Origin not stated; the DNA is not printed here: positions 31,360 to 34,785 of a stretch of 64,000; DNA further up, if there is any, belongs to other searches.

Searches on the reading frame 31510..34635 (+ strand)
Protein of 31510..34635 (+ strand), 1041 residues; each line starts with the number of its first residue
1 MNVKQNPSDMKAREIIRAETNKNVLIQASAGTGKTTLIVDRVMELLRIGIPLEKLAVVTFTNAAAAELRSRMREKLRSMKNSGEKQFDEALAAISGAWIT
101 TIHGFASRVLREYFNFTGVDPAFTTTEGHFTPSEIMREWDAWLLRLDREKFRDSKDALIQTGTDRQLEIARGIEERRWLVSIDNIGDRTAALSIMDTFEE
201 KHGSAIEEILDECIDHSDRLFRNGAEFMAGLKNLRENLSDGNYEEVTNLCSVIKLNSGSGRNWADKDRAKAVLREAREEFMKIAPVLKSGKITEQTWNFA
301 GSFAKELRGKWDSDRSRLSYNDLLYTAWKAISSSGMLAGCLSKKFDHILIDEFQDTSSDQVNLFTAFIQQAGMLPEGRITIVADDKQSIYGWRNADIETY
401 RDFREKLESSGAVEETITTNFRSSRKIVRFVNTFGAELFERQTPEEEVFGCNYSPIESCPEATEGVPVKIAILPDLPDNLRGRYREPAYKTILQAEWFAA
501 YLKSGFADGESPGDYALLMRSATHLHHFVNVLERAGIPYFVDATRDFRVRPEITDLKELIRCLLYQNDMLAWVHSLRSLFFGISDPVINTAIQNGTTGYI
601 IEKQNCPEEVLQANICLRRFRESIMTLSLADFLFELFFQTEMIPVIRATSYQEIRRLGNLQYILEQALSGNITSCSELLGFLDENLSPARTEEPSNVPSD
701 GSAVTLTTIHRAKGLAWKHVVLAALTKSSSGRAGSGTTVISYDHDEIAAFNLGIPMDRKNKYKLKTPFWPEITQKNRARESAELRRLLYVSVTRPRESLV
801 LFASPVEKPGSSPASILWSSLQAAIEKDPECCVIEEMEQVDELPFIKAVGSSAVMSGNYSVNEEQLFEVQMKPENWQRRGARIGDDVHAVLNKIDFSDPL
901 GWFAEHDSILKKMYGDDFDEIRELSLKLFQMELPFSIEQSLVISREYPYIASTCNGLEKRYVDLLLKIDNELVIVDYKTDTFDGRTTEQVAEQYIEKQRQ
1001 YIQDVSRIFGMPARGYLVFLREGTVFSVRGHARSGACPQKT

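Call 15: search_protein_families(library=pfam, proteins=[window:31510-34635:+], max_evalue=0.0001)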
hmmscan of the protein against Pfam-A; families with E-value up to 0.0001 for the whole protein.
window:31510-34635:+ (1041 aa): 4 families
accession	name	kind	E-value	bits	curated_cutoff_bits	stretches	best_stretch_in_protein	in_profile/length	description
PF00580.27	UvrD-helicase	-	1.6e-50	172.8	23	1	12-406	5-269/271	UvrD/REP helicase N-terminal domain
PF13361.12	UvrD_C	-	7.9e-21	75.3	25.6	1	418-801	4-345/350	UvrD-like helicase C-terminal domain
PF13245.12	AAA_19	-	3.2e-14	53.7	25.1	1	14-391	3-132/134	AAA domain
PF13538.12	UvrD_C_2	-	2.4e-08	34.1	27.4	0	704-728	2-26/52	UvrD-like helicase C-terminal domain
